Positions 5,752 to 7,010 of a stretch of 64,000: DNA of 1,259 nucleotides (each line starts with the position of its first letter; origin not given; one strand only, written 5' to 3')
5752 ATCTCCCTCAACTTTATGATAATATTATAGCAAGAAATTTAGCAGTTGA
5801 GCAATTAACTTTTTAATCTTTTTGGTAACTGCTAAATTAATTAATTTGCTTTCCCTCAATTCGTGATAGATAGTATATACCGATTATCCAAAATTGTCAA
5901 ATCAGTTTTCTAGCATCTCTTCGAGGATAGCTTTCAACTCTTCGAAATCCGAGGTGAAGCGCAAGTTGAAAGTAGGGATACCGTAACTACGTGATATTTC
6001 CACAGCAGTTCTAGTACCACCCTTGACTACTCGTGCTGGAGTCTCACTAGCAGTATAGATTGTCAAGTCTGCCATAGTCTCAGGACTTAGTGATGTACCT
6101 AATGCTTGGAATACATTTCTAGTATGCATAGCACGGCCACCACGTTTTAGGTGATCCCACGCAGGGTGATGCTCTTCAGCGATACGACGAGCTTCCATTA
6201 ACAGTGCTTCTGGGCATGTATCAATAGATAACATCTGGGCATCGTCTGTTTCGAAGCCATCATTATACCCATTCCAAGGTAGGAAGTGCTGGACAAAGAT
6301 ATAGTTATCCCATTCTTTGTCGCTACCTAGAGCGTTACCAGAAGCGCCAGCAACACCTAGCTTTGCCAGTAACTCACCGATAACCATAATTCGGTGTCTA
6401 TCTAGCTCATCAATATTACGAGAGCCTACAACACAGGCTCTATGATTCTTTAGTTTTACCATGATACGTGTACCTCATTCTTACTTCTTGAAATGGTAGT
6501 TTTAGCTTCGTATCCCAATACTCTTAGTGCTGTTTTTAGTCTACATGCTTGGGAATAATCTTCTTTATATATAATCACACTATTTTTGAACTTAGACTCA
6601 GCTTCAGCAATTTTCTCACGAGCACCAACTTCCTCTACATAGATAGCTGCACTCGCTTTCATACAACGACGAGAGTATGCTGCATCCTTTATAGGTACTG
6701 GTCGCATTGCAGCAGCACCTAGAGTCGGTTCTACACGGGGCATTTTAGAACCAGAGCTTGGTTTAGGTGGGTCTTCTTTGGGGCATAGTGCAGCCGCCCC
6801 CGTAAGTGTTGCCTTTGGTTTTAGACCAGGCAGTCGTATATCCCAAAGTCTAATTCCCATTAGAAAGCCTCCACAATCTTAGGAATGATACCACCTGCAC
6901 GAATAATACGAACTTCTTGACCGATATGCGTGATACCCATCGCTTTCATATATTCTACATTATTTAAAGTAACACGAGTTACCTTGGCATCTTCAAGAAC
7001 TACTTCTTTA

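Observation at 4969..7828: NAD-dependent DNA ligase split into two genes at the OB/Zn-finger boundary, with two unrelated ORFs inserted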

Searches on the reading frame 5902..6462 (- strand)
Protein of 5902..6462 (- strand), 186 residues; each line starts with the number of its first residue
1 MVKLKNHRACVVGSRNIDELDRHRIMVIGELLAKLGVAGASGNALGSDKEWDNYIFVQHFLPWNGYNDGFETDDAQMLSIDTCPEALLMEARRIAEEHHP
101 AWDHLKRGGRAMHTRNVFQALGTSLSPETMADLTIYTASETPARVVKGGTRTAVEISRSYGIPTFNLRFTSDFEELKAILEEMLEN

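Call 3: search_protein_families(library=pfam, proteins=[window:5902-6462:-], max_evalue=0.01)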
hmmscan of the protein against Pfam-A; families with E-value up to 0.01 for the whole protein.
window:5902-6462:- (186 aa): 1 family
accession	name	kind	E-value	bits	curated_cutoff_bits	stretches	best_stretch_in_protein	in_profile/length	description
PF02481.21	DNA_processg_A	-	0.0075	15.9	29.6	0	6-50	44-88/212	DNA recombination-mediator protein A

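Call 4: search_protein_families(library=phrogs, proteins=[window:5902-6462:-], max_evalue=0.001)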
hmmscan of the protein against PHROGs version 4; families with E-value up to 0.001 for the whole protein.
window:5902-6462:- (186 aa): 1 family
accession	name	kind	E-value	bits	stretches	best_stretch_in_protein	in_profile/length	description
phrog_768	-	DNA, RNA and nucleotide metabolism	5.3e-49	167.3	1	5-185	2-184/191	DprA-like DNA recombination-mediator protein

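Call 36: find_homologous_proteins(query=window:5902-6462:-, max_evalue=0.001)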
Query window:5902-6462:- (186 aa): 25 proteins with E <= 0.001 among 212 candidates.
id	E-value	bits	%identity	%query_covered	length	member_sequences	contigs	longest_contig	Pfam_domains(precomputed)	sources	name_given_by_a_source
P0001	1.8e-119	414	99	100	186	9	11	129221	-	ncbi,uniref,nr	ncbi:hypothetical protein DIREPILLOW8_59 [Vibrio phage Direpillow8]|uniref:Uncharacterized protein n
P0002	5.8e-101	354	85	100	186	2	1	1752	-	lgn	-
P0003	4.9e-97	341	82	100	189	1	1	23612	-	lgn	-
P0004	1.6e-95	336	81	99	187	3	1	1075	-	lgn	-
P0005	2.5e-94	332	80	99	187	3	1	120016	-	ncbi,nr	ncbi:hypothetical protein VPG01_123 [Vibrio phage VPG01]|nr:hypothetical protein VPG01_123 [Vibrio p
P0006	8.3e-88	311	77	97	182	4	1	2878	-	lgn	-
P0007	1.5e-87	310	80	93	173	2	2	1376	-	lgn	-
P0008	2.4e-87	309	74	99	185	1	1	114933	-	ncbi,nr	ncbi:hypothetical protein KIT04_120 [Vibrio phage KIT04]|nr:hypothetical protein KIT04_120 [Vibrio p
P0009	1.8e-75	270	69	99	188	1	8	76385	-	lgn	-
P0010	2.0e-74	267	68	99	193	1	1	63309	-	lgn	-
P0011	2.4e-74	267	66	99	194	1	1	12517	-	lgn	-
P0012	1.8e-71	257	66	100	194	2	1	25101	-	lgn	-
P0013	3.4e-71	257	66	96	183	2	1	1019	-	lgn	-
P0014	1.8e-67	244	62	99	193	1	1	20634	-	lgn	-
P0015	3.1e-66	240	63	98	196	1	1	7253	-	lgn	-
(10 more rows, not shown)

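Call 52: search_protein_representatives(alignment_id=A3)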
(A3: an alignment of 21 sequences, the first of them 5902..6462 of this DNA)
Query: 21 sequences, 187 profile positions. Proteins with E-value up to 0.001 (for the whole library): 5275; up to 1e-10: 4064; up to 1e-30: 537. The best 150 are listed.
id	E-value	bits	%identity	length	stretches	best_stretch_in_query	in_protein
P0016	9.4e-85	299.4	-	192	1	1-186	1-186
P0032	1.2e-57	210.9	-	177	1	20-185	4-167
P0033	5.9e-53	195.7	-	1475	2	9-174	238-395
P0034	2.3e-49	183.9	-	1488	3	9-181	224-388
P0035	1.6e-48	181.2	-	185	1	5-186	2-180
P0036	5.0e-47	176.4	-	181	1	8-185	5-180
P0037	9.5e-47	175.4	-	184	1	5-180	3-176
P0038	1.3e-46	175.0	-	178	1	7-183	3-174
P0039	1.8e-46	174.5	-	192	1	5-186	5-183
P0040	5.0e-46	173.1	-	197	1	8-182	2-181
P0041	5.6e-46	172.9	-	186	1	7-182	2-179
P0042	1.1e-45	171.9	-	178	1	6-181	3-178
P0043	2.7e-45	170.7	-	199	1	6-185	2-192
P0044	3.2e-45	170.5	-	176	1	8-182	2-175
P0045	3.6e-45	170.3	-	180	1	6-168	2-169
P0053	2.9e-43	164.1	-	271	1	7-183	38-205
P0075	2.4e-41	157.8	-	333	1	8-182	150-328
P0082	7.9e-41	156.1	-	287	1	9-182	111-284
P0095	4.8e-40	153.6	-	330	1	5-181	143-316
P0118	9.3e-39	149.4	-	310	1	9-180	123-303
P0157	4.1e-37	144.0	-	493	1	7-185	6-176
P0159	4.7e-37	143.8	-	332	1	7-176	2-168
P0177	9.1e-37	142.9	-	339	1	6-169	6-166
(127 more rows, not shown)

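Call 53: predict_structure(alignment_id=A3)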
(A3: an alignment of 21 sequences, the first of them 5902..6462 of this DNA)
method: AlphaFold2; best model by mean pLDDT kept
length: 186 residues; sequences in the alignment: 21
mean_pLDDT: 96.5   pTM: 0.91
mean pLDDT of the five models: 96.5, 96.3, 96.2, 95.9, 95.7
residues with pLDDT >= 90: 179; 70-90: 7; 50-70: 0; < 50: 0
segments of 3 or more residues with pLDDT < 50: none
pLDDT, mean of each block of 10 residues (from residue 1): 95 96 99 98 96 98 95 95 97 96 95 98 97 97 91 97 98 98 95
secondary structure, 60 per line:
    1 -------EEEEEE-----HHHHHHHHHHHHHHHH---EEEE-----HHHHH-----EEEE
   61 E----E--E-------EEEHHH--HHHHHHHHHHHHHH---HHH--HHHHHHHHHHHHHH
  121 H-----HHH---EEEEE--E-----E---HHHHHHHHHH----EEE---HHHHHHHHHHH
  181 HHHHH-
elements in order: E8-13 H19-34 E38-41 H47-51 E57-61 E77-79 H85-98 H107-121 E133-137 H150-159 E164-166 H170-185

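Call 55: fold_search(model_id=the predicted structure, library=pdb)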
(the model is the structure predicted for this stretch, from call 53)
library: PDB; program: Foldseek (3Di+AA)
matches with E <= 10: 1023; with E <= 0.001: 9
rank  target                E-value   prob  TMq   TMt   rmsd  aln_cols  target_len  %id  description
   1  4ljl_A                4.9e-05  1.00  0.53  0.46   8.0       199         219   16  Structural insights into the unique single-stranded DNA binding mode of DNA processing protein A from Helicobacter pyl (released 2014-01-01)
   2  4ljk_B                5.6e-05  1.00  0.50  0.43   7.6       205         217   15  Structural insights into the unique single-stranded DNA binding mode of DNA processing protein A from Helicobacter pyl (released 2014-01-01)
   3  4ljr_A                1.0e-04  1.00  0.52  0.46   6.5       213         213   14  Structural insights into the unique single-stranded DNA binding mode of DNA processing protein A from Helicobacter pyl (released 2014-01-01)
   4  5mll_A                1.2e-04  1.00  0.57  0.49   6.9       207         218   15  Structure of HpDprA at 1.9 Angstroms resolution (released 2017-12-20)
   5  4ljk_A                1.7e-04  1.00  0.49  0.42   8.1       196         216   15  Structural insights into the unique single-stranded DNA binding mode of DNA processing protein A from Helicobacter pyl (released 2014-01-01)
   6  4ljk_G                1.7e-04  1.00  0.52  0.45   6.4       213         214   13  Structural insights into the unique single-stranded DNA binding mode of DNA processing protein A from Helicobacter pyl (released 2014-01-01)
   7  4ljk_D                2.0e-04  1.00  0.50  0.44   7.2       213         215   15  Structural insights into the unique single-stranded DNA binding mode of DNA processing protein A from Helicobacter pyl (released 2014-01-01)
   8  4ljk_F                2.9e-04  1.00  0.48  0.41   8.3       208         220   16  Structural insights into the unique single-stranded DNA binding mode of DNA processing protein A from Helicobacter pyl (released 2014-01-01)
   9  5mll_B                3.0e-04  1.00  0.55  0.47   8.2       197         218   16  Structure of HpDprA at 1.9 Angstroms resolution (released 2017-12-20)
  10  8zva                  1.5e-03  0.98  0.37  0.26   8.2       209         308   13  structure of ShosA from E.coli APEC O1 (released 2025-04-09)
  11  3uqz_C                2.1e-03  1.00  0.49  0.34   8.0       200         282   16  X-ray structure of DNA processing protein A (DprA) from Streptococcus pneumoniae (released 2012-08-29)
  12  3uqz_B                2.6e-03  1.00  0.48  0.34   8.1       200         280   16  X-ray structure of DNA processing protein A (DprA) from Streptococcus pneumoniae (released 2012-08-29)
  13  6y01_DDD              6.0e-03  0.98  0.41  0.44   8.2       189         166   13  The structure of the molybdenum cofactor binding protein from the phototrophic bacterium Rippkaea orientalis (released 2020-09-16)
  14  3maj                  6.3e-03  0.96  0.39  0.24   8.0       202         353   13  Crystal structure of putative DNA processing protein DprA from Rhodopseudomonas palustris CGA009 (released 2010-05-12)
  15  3uqz_A                6.7e-03  1.00  0.49  0.34   8.0       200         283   16  X-ray structure of DNA processing protein A (DprA) from Streptococcus pneumoniae (released 2012-08-29)
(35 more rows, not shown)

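Call 56: search_protein_families(library=pfam, proteins=[P0033, P0034, P0075, P0095, P0157, P0159, P0177, P0053, P0082, P0118], max_evalue=0.001)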
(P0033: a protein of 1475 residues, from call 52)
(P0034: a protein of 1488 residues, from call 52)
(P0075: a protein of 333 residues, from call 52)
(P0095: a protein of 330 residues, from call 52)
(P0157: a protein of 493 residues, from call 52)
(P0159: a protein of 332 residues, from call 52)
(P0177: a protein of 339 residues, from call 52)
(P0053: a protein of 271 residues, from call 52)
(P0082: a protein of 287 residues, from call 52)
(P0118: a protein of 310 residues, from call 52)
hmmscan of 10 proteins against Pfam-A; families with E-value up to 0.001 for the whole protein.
P0033 (1475 aa): 4 families
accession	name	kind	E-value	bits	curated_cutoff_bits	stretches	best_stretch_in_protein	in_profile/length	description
PF08719.17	NADAR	-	1e-16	62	35.1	1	1221-1349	26-163/163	NADAR domain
PF10686.14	YAcAr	-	2.5e-11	43.7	28.2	1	440-495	2-57/66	YspA, cpYpsA-related SLOG family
PF18306.6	LDcluster4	-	1.7e-07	31.4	26.3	0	603-659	7-64/151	SLOG cluster4 family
PF02481.21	DNA_processg_A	-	0.0003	20.5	29.6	0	238-282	47-91/212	DNA recombination-mediator protein A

P0034 (1488 aa): 5 families
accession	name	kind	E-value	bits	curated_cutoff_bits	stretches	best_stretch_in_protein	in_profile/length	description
PF08719.17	NADAR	-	2.7e-25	89.9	35.1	1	1218-1359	8-163/163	NADAR domain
PF10686.14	YAcAr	-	6.2e-07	29.6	28.2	0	492-535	14-57/66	YspA, cpYpsA-related SLOG family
PF08010.17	Phage_30_3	-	6.9e-05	23.1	36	0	1221-1252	5-36/138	Bacteriophage protein GP30.3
PF18306.6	LDcluster4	-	9.9e-05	22.4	26.3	0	645-692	8-56/151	SLOG cluster4 family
PF02481.21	DNA_processg_A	-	0.00025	20.8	29.6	0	221-265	44-88/212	DNA recombination-mediator protein A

P0075 (333 aa): 3 families
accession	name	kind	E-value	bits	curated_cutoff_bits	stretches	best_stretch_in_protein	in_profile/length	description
PF08719.17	NADAR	-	4.8e-24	85.9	35.1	1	10-144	7-161/163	NADAR domain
PF18306.6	LDcluster4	-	0.00033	20.7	26.3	1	154-198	7-52/151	SLOG cluster4 family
PF02481.21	DNA_processg_A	-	0.00052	19.7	29.6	0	152-196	48-92/212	DNA recombination-mediator protein A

P0095 (330 aa): 1 family
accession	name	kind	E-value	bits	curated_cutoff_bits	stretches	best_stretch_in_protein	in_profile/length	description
PF14216.11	DUF4326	-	2.5e-14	54.1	25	1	47-133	4-81/82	Domain of unknown function (DUF4326)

P0157 (493 aa): 1 family
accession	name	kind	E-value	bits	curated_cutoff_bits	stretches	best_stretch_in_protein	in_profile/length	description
PF02481.21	DNA_processg_A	-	7.7e-05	22.4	29.6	1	5-50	44-89/212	DNA recombination-mediator protein A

P0159 (332 aa): 3 families
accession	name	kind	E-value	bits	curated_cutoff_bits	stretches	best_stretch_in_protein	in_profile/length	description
PF08719.17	NADAR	-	1.9e-19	70.9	35.1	1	188-317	8-162/163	NADAR domain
PF02481.21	DNA_processg_A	-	6.2e-06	26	29.6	1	4-46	47-89/212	DNA recombination-mediator protein A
PF08010.17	Phage_30_3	-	0.00074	19.8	36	0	191-243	5-57/138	Bacteriophage protein GP30.3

P0177 (339 aa): 0 families

P0053 (271 aa): 0 families

P0082 (287 aa): 1 family
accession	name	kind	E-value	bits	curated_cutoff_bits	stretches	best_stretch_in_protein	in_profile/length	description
PF14216.11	DUF4326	-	3.5e-14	53.7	25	1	9-97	3-81/82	Domain of unknown function (DUF4326)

P0118 (310 aa): 1 family
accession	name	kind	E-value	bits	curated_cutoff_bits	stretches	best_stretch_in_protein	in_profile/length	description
PF14216.11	DUF4326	-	1.6e-18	67.6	25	1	11-105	7-81/82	Domain of unknown function (DUF4326)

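Call 69: fold_search(model_id=the predicted structure, library=viral)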
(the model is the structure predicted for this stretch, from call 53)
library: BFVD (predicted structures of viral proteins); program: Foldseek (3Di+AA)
matches with E <= 10: 394; with E <= 0.001: 21
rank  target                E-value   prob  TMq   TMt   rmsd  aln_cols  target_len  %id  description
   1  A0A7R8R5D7            3.0e-15  1.00  0.82  0.80   3.3       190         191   35  Phi92_gp047 [Klebsiella phage vB_KvM-Eowyn]
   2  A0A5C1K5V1            8.4e-14  1.00  0.81  0.49   2.5       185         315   31  Transposase [Pseudomonas phage Zuri]
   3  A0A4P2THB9            1.9e-13  1.00  0.81  0.69   3.4       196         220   23  DprA-like protein [Vibrio phage VP-1]
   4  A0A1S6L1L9            2.6e-13  1.00  0.84  0.72   2.7       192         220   31  (no name in the UniProt tables at hand)
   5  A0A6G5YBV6            1.4e-12  1.00  0.83  0.60   2.4       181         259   28  (no name in the UniProt tables at hand)
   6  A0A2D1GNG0            8.1e-12  1.00  0.80  0.72   4.0       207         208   24  (no name in the UniProt tables at hand)
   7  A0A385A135            1.4e-11  1.00  0.80  0.49   2.5       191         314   26  (no name in the UniProt tables at hand)
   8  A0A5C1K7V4            4.4e-11  1.00  0.77  0.68   3.4       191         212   26  Uncharacterized protein [Pseudomonas phage vB_PaeM_PS119XW]
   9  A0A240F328            4.4e-11  1.00  0.69  0.76   2.7       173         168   29  (no name in the UniProt tables at hand)
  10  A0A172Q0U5            5.9e-11  1.00  0.76  0.69   4.0       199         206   19  DNA recombination-mediator protein A [Acinetobacter phage vB_AbaM_ME3]
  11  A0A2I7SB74            1.9e-09  1.00  0.76  0.73   3.7       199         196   20  (no name in the UniProt tables at hand)
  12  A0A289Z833            3.1e-09  1.00  0.62  0.64   3.8       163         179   24  Uncharacterized protein [Serratia phage vB_SmaM_ 2050HW]
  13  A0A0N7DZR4            3.7e-09  1.00  0.38  0.92   1.2        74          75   86  (no name in the UniProt tables at hand)
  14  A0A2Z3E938            6.3e-09  1.00  0.68  0.63   4.4       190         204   20  (no name in the UniProt tables at hand)
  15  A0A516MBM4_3          8.0e-09  1.00  0.71  0.11   4.3       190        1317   23  (no name in the UniProt tables at hand)
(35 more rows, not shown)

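Call 82: find_related_loci(query=A3, collection=viral_contigs, flank=8000)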
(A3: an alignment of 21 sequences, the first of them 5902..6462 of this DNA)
Query A3 (186 aa) in viral_contigs; peptide patterns used: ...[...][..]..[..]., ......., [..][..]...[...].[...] (x = any residue, [..] = any of these).
212 stretches matched a pattern; 120 encode a relative of the query (tblastn E <= 1e-3); the best 80 are kept; 80 distinct loci.
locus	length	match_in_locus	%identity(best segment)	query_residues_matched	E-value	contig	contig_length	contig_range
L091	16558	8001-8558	99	1-186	1e-125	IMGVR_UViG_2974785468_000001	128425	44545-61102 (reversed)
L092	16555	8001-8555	79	2-186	1e-100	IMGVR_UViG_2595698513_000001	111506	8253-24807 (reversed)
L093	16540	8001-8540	57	9-183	8e-60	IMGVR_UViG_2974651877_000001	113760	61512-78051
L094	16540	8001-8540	56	9-183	8e-59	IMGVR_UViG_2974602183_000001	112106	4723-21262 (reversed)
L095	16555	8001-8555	81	2-186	7e-102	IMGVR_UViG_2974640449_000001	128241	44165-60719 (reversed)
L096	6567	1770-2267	35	12-180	6e-24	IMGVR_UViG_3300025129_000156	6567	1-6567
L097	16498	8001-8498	35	12-180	7e-24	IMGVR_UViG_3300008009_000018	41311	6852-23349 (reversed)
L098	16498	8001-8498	35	12-180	7e-24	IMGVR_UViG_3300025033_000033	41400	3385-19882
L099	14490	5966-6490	35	12-182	3e-23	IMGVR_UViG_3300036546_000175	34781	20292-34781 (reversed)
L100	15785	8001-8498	32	12-180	9e-23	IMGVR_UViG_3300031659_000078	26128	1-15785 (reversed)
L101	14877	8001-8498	32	12-180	9e-23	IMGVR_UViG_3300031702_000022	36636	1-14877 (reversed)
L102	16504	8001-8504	33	12-167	1e-22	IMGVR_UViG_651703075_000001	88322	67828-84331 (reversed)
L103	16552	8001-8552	35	12-183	2e-22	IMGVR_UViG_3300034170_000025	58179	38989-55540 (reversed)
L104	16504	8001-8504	34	12-167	3e-22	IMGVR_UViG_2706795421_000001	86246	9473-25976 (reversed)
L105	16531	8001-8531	34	12-176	4e-22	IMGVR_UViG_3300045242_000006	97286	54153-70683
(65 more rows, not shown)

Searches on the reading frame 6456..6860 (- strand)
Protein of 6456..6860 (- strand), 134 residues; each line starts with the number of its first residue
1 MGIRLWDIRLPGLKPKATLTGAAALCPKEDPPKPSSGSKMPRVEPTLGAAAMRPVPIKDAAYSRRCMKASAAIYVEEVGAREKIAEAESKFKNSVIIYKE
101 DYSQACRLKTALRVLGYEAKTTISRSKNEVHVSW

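Call 3: search_protein_families(library=pfam, proteins=[window:6456-6860:-], max_evalue=0.01)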
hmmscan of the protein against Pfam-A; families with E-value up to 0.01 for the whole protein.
window:6456-6860:- (134 aa): 0 families

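Call 4: search_protein_families(library=phrogs, proteins=[window:6456-6860:-], max_evalue=0.001)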
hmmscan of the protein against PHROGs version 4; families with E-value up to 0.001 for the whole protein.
window:6456-6860:- (134 aa): 0 families

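Call 40: find_homologous_proteins(query=window:6456-6860:-, max_evalue=0.01)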
Query window:6456-6860:- (134 aa): 6 proteins with E <= 0.01 among 108 candidates.
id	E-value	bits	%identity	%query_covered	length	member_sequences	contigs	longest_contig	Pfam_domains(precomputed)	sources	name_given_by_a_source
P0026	1.2e-55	205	97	75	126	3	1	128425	-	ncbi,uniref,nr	ncbi:hypothetical protein KNV05_gp059 [Vibrio phage River4]|uniref:Uncharacterized protein n=1 Tax=V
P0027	8.5e-54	200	79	100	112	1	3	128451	-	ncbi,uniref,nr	ncbi:hypothetical protein KNV09_gp058 [Vibrio phage Athena]|uniref:Uncharacterized protein n=2 Tax=T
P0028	3.8e-41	159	80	75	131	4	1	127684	-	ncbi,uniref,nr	ncbi:hypothetical protein KNV08_gp059 [Vibrio phage Quinn]|uniref:Uncharacterized protein n=1 Tax=Vi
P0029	1.2e-39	154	65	100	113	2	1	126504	-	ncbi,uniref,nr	ncbi:hypothetical protein AG74_56 [Vibrio phage AG74]|uniref:Uncharacterized protein n=1 Tax=Vibrio 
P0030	2.3e-35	140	58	100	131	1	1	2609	-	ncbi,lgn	-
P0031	5.5e-33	132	56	100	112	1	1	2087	-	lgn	-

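Call 75: predict_structure(alignment_id=A5)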
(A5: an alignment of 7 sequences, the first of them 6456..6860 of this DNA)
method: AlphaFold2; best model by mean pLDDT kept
length: 134 residues; sequences in the alignment: 7
mean_pLDDT: 65.0   pTM: 0.47
mean pLDDT of the five models: 65.0, 64.4, 57.0, 55.8, 52.0
residues with pLDDT >= 90: 0; 70-90: 71; 50-70: 14; < 50: 49
segments of 3 or more residues with pLDDT < 50: 1-3, 7-41, 45-53
pLDDT, mean of each block of 10 residues (from residue 1): 47 37 40 43 47 54 79 85 83 83 85 77 80 78
secondary structure, 60 per line:
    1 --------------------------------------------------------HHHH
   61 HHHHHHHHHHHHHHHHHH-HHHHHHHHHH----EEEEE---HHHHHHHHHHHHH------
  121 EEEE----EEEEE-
elements in order: H57-78 H80-89 E94-98 H102-114 E121-124 E129-133

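Call 78: fold_search(model_id=the predicted structure, library=pdb)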
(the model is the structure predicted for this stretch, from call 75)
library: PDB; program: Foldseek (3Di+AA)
matches with E <= 10: 184; with E <= 0.001: 0
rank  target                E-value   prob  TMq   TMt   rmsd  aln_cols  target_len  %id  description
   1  8rd8_BQ               5.9e-01  0.51  0.27  0.27   4.0        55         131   16  Cryo-EM structure of P. urativorans 70S ribosome in complex with hibernation factors Balon and RaiA (structure 1). (released 2024-02-21)
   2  8ouw_2                5.9e-01  0.35  0.25  0.06   6.6        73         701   12  Cryo-EM structure of CMG helicase bound to TIM-1/TIPN-1 and homodimeric DNSN-1 on fork DNA (Caenorhabditis elegans) (released 2023-08-16)
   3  9tvu_h                6.3e-01  0.85  0.34  0.32   2.8        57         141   19  Structure of the Chlamydomonas reinhardtii chlororibosome (released 2026-02-18)
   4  7r81_X2               6.7e-01  0.47  0.27  0.28   3.7        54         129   20  Structure of the translating Neurospora crassa ribosome arrested by cycloheximide (released 2021-12-01)
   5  9v1j_sr               7.2e-01  0.57  0.30  0.31   3.6        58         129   17  Cryo- EM structure of small subunit (body) of 75S ribosome with P- tRNA from Entamoeba histolytica (released 2025-10-08)
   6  3gku_B                7.2e-01  0.41  0.28  0.21   7.2        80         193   12  Crystal structure of a probable RNA-binding protein from Clostridium symbiosum ATCC 14940 (released 2009-03-31)
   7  6spc_h                8.1e-01  0.75  0.33  0.36   2.5        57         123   23  Pseudomonas aeruginosa 30s ribosome from an aminoglycoside resistant clinical isolate (released 2019-10-16)
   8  7oya_W2               8.1e-01  0.54  0.30  0.31   3.6        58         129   21  Cryo-EM structure of the 1 hpf zebrafish embryo 80S ribosome (released 2022-07-13)
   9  1fjg_H                8.1e-01  0.47  0.29  0.28   4.1        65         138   15  STRUCTURE OF THE THERMUS THERMOPHILUS 30S RIBOSOMAL SUBUNIT IN COMPLEX WITH THE ANTIBIOTICS STREPTOMYCIN, SPECTINOMYCI (released 2000-09-25)
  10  9e71_BI               8.7e-01  0.51  0.29  0.30   3.4        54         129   20  Cryo-EM structure of the Pyrobaculum calidifontis 70S ribosome (released 2024-11-20)
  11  1msz_MODEL_1_A        8.7e-01  0.47  0.30  0.53   3.8        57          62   14  Solution structure of the R3H domain from human Smubp-2 (released 2002-10-09)
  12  4bts_AH               8.7e-01  0.41  0.27  0.28   3.7        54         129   18  THE CRYSTAL STRUCTURE OF THE EUKARYOTIC 40S RIBOSOMAL SUBUNIT IN COMPLEX WITH EIF1 AND EIF1A (released 2013-07-17)
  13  4kzx_W                9.3e-01  0.51  0.29  0.30   3.5        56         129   23  Rabbit 40S ribosomal subunit in complex with eIF1. (released 2013-07-24)
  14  6v39_h                9.9e-01  0.44  0.29  0.30   3.9        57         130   14  Cryo-EM structure of the Acinetobacter baumannii Ribosome: 70S with P-site tRNA (released 2020-02-05)
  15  7oyc_W2               1.1e+00  0.57  0.30  0.31   2.8        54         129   22  Cryo-EM structure of the Xenopus egg 80S ribosome (released 2022-07-20)
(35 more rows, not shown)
